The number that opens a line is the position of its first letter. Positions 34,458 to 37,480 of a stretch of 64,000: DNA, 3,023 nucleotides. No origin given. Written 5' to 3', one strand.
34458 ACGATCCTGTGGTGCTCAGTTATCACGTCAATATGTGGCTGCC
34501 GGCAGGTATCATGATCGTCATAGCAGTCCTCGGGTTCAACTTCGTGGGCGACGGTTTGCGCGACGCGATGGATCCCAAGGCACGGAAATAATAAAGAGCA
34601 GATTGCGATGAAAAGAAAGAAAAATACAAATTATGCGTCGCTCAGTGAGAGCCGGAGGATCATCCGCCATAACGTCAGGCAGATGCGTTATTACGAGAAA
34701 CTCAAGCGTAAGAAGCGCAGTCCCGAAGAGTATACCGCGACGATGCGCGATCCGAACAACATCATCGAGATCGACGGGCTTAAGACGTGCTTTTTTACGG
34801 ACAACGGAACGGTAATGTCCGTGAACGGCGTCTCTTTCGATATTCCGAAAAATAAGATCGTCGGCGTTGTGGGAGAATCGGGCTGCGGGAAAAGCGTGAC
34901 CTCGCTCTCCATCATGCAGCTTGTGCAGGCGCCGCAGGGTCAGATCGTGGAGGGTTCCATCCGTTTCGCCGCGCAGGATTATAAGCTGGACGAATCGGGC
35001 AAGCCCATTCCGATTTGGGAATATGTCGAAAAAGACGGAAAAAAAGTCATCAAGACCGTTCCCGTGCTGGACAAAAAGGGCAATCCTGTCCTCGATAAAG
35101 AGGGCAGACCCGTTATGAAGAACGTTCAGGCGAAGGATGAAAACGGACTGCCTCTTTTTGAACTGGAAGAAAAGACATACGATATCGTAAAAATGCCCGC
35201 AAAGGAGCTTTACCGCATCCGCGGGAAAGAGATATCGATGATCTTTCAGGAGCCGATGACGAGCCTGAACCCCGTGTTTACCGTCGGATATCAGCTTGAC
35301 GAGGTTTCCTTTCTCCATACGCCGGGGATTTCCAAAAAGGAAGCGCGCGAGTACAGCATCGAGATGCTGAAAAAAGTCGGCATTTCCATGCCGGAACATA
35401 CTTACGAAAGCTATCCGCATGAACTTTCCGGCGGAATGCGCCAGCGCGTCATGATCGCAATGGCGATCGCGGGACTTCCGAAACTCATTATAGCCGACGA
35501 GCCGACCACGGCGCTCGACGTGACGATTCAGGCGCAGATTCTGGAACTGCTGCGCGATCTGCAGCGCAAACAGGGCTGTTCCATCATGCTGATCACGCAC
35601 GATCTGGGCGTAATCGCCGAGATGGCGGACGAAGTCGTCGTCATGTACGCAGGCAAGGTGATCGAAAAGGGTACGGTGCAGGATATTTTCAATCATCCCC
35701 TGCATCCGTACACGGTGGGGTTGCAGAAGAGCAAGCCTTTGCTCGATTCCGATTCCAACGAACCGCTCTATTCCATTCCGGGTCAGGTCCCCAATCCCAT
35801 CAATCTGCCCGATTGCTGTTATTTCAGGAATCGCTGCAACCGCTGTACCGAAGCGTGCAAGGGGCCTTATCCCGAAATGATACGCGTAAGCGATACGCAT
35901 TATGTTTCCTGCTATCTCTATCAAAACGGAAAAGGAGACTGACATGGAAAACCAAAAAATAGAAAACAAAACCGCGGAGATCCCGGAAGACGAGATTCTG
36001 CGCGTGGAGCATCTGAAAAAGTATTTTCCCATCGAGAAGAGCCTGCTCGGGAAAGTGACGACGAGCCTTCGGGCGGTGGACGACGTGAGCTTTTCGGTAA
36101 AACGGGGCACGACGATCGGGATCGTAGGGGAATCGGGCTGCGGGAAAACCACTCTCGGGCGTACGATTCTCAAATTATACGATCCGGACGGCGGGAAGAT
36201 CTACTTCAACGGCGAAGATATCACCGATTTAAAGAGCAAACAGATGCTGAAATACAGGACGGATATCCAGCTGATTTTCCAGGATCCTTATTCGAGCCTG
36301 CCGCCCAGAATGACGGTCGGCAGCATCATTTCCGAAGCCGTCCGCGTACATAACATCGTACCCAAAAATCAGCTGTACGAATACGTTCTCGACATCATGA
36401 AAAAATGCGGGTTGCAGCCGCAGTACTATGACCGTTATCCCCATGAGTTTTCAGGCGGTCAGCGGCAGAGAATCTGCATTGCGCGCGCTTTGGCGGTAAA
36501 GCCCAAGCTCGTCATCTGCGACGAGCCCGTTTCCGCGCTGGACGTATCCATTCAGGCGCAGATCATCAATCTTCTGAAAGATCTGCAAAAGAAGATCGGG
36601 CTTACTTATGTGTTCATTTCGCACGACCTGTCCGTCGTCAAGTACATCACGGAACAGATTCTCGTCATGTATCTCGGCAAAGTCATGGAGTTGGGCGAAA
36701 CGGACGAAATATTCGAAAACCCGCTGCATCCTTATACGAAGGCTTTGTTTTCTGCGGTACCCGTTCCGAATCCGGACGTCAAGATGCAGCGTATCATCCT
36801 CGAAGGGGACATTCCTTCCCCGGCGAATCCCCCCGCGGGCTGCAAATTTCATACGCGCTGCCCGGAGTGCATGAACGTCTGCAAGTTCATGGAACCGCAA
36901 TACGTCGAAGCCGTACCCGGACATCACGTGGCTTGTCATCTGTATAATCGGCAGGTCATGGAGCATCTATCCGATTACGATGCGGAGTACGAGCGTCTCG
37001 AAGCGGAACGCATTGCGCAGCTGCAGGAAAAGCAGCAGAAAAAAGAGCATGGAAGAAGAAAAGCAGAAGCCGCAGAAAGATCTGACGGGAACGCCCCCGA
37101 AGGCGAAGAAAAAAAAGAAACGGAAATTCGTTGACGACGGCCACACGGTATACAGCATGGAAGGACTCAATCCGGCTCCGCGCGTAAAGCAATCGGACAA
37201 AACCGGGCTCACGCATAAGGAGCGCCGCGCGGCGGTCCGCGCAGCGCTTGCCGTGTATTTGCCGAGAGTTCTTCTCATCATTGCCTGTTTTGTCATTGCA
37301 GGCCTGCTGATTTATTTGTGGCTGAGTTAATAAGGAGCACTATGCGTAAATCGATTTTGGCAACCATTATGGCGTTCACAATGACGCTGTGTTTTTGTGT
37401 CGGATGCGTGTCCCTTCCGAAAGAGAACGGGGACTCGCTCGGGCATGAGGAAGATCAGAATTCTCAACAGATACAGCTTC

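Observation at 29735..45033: Opp-like peptide importer sitting directly upstream of a cell-envelope-proteinase-like S8 protease: a putative extracellular proteolytic feeding module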

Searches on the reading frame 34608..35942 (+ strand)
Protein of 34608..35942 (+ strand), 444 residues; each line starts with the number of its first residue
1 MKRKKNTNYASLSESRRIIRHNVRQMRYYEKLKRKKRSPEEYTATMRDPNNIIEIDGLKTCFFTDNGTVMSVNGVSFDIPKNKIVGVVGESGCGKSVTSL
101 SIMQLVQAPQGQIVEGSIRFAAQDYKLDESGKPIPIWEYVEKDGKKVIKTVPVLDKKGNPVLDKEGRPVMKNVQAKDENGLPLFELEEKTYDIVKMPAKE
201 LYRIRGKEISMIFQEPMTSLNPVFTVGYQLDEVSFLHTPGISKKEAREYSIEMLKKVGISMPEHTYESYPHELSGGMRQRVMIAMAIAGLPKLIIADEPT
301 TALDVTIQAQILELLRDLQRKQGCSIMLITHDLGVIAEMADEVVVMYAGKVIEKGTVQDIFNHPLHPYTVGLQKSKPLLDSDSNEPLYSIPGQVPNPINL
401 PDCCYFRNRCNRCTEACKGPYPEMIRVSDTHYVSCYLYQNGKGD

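Call 9: search_protein_families(library=pfam, proteins=[window:34608-35942:+], max_evalue=0.01)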
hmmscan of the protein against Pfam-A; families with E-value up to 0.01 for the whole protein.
window:34608-35942:+ (444 aa): 5 families
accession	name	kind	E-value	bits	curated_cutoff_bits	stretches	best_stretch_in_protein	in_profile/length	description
PF00005.33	ABC_tran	-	2.6e-24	86.8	25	2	201-301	53-137/137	ABC transporter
PF08352.17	oligo_HPY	-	5.1e-17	62.4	27.1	1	352-417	1-65/65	Oligopeptide/dipeptide transporter, C-terminal region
PF13304.12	AAA_21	-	2.8e-05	24.8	27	1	264-336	229-303/304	AAA domain, putative AbiEii toxin, Type IV TA system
PF02463.25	SMC_N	-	0.0014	18.6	40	0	253-347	126-212/220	RecF/RecN/SMC N terminal domain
PF13401.12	AAA_22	-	0.0026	18.5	27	0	84-107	7-30/130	AAA domain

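Call 36: search_protein_families(library=ncbifam, proteins=[window:34608-35942:+], max_evalue=0.01)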
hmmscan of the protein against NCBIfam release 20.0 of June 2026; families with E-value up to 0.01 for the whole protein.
window:34608-35942:+ (444 aa): 188 families (the best 25 are shown)
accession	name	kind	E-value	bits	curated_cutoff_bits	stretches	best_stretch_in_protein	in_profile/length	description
NF007010.1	PRK09473.1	subfamily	1.9e-98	329.1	575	2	190-438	69-314/318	oligopeptide ABC transporter ATP-binding protein OppD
NF043079.1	MMSYN1_0167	equivalog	1.6e-97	327.6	740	2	197-439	296-536/561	oligopeptide ABC transporter ATP-binding protein OppD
NF008246.0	PRK11022.1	equivalog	1.6e-95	319.9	541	2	187-440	69-319/326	dipeptide ABC transporter ATP-binding protein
NF008453.0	PRK11308.1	subfamily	1.1e-80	271.4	408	2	189-439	82-327/334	dipeptide ABC transporter ATP-binding protein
NF007613.0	PRK10261.1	equivalog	5.3e-77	259.7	1077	2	190-379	87-275/623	glutathione ABC transporter ATP-binding protein GsiA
NF011713.0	PRK15134.1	equivalog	1.8e-75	254.6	834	2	193-378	78-262/529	microcin C ABC transporter ATP-binding protein YejF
NF011659.0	PRK15079.1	equivalog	2.6e-75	253.2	540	2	192-436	87-329/334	murein tripeptide/oligopeptide ABC transporter ATP binding protein OppF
TIGR02770.1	nickel_nikD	equivalog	7.1e-73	244.8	318.7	2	201-372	57-225/230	nickel import ATP-binding protein NikD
NF043071.1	DppF_dipep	equivalog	1.5e-70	238.3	660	2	198-437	91-326/331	dipeptide ABC transporter ATP-binding subunit DppF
NF047576.1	opine_ATP_CntF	equivalog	1.3e-67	227.8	385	2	190-380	68-257/264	staphylopine uptake ABC transporter ATP-binding protein CntF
NF047578.1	opine_ATP_CntD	equivalog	5.1e-67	225.9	380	2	190-380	68-257/266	staphylopine uptake ABC transporter ATP-binding protein CntD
NF011674.0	PRK15093.1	equivalog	1.2e-54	185.7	627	2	191-437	73-323/330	putrescine export ABC transporter ATP-binding protein SapD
NF043078.1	MMSYN1_0168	equivalog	4.6e-51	174.2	800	2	243-381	465-602/649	oligopeptide ABC transporter ATP-binding protein OppF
TIGR02769.1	nickel_nikE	equivalog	8.6e-42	143.4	332.55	2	191-362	73-240/265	nickel import ATP-binding protein NikE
NF011692.0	PRK15112.1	equivalog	9.8e-42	143.4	452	2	202-371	83-249/269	putrescine export ABC transporter ATP-binding protein SapF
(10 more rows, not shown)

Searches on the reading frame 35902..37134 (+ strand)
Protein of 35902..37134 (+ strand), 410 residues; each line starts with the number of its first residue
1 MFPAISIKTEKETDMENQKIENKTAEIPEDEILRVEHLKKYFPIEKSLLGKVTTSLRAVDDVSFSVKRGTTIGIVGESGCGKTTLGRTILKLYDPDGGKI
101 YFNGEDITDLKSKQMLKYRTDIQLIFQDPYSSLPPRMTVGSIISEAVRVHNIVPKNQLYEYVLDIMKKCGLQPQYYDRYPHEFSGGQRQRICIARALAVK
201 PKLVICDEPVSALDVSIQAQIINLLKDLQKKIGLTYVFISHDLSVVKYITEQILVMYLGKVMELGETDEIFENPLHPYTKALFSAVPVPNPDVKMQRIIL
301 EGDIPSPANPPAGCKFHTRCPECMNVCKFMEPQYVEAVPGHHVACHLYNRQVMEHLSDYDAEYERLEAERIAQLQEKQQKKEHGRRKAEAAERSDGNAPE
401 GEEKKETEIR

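Call 9: search_protein_families(library=pfam, proteins=[window:35902-37134:+], max_evalue=0.01)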
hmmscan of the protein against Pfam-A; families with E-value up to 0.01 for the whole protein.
window:35902-37134:+ (410 aa): 7 families
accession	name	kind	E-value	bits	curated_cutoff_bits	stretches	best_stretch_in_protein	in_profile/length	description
PF00005.33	ABC_tran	-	4.3e-34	118.5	25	1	60-210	2-136/137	ABC transporter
PF08352.17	oligo_HPY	-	3.3e-20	72.7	27.1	1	262-327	1-65/65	Oligopeptide/dipeptide transporter, C-terminal region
PF13304.12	AAA_21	-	2.8e-05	24.8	27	1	176-246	231-303/304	AAA domain, putative AbiEii toxin, Type IV TA system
PF13401.12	AAA_22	-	0.00064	20.5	27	1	73-135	9-33/130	AAA domain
PF02463.25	SMC_N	-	0.0025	17.7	40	0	72-249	27-205/220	RecF/RecN/SMC N terminal domain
PF00006.31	ATP-synt_ab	-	0.0063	16.6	29.5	0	61-92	6-37/213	ATP synthase alpha/beta family, nucleotide-binding domain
PF13166.12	AAA_13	-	0.0079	15.4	36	1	199-252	524-580/713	AAA domain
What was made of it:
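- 35944..37134 (+): OppF-type ATPase, 396 aa, with a charged C-terminal tail and a four-Cys motif. ABC_tran E 4e-34 and oligo_HPY E 3e-20 (call 9).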

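Call 36: search_protein_families(library=ncbifam, proteins=[window:35944-37134:+], max_evalue=0.01)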
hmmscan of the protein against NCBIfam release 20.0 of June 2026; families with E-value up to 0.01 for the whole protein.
window:35944-37134:+ (396 aa): 194 families (the best 25 are shown)
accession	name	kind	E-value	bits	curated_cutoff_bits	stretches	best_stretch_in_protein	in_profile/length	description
NF008453.0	PRK11308.1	subfamily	1.2e-124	415.9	408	1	12-337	6-329/334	dipeptide ABC transporter ATP-binding protein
NF011659.0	PRK15079.1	equivalog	8.1e-122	406.1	540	1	16-332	9-329/334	murein tripeptide/oligopeptide ABC transporter ATP binding protein OppF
NF043071.1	DppF_dipep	equivalog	2.7e-111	372.2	660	1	11-333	6-326/331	dipeptide ABC transporter ATP-binding subunit DppF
NF007613.0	PRK10261.1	equivalog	1.8e-102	343.8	1077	1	3-293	299-589/623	glutathione ABC transporter ATP-binding protein GsiA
NF043078.1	MMSYN1_0168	equivalog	7.4e-91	305.7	800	3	147-284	472-609/649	oligopeptide ABC transporter ATP-binding protein OppF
NF011713.0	PRK15134.1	equivalog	1.9e-84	284.2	834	1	12-269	269-526/529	microcin C ABC transporter ATP-binding protein YejF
NF008246.0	PRK11022.1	equivalog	1.7e-75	254.1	541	1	35-333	13-316/326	dipeptide ABC transporter ATP-binding protein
TIGR02769.1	nickel_nikE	equivalog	1.7e-73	247.4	332.55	1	19-278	3-259/265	nickel import ATP-binding protein NikE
NF007010.1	PRK09473.1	subfamily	2.6e-72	243.2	575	1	41-334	17-314/318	oligopeptide ABC transporter ATP-binding protein OppD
NF043079.1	MMSYN1_0167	equivalog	2.5e-68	231.2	740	2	105-337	304-538/561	oligopeptide ABC transporter ATP-binding protein OppD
NF007739.0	PRK10419.1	subfamily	4.2e-68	229.8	354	1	18-277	3-259/268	nickel ABC transporter ATP-binding protein NikE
NF047576.1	opine_ATP_CntF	equivalog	2.5e-58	197.4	385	1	40-271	15-252/264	staphylopine uptake ABC transporter ATP-binding protein CntF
NF047578.1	opine_ATP_CntD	equivalog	5e-58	196.4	380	1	40-271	15-252/266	staphylopine uptake ABC transporter ATP-binding protein CntD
NF011692.0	PRK15112.1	equivalog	9.5e-55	186.1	452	1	17-270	4-252/269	putrescine export ABC transporter ATP-binding protein SapF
TIGR02770.1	nickel_nikD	equivalog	4.5e-54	183.2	318.7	1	45-271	2-228/230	nickel import ATP-binding protein NikD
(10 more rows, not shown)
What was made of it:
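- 35944..37134 (+): NCBIfam dipeptide/OppF models E 1e-124 (call 36).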

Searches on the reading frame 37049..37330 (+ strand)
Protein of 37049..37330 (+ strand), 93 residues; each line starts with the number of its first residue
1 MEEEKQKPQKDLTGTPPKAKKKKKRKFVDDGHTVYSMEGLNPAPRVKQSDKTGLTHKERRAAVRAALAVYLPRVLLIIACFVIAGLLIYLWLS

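Call 36: search_protein_families(library=ncbifam, proteins=[window:37049-37330:+], max_evalue=0.01)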
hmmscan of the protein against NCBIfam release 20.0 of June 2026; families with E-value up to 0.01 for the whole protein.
window:37049-37330:+ (93 aa): 0 families

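Call 70: search_protein_families(library=pfam, proteins=[window:37049-37330:+], max_evalue=5)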
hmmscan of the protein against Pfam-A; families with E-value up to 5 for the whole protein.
window:37049-37330:+ (93 aa): 2 families
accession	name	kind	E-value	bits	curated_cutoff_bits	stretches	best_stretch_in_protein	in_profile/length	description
PF08576.15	DUF1764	-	0.022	16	27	1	5-41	44-80/100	Eukaryotic protein of unknown function (DUF1764)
PF14610.12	Psg1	-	0.15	12.2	30.1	1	40-87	125-177/186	Ykl077w/Psg1 (Pma1 Stabilization in Golgi)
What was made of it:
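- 37049..37330 (+): Small tail-anchored membrane protein of about 93 aa (the start is uncertain). It has a Lys-rich N-terminus, the motif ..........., then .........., then a C-terminal transmembrane helix ending WL(K/S). It overlaps the 3' end of oppF in another frame. No Pfam or NCBIfam family (calls 36, 70).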
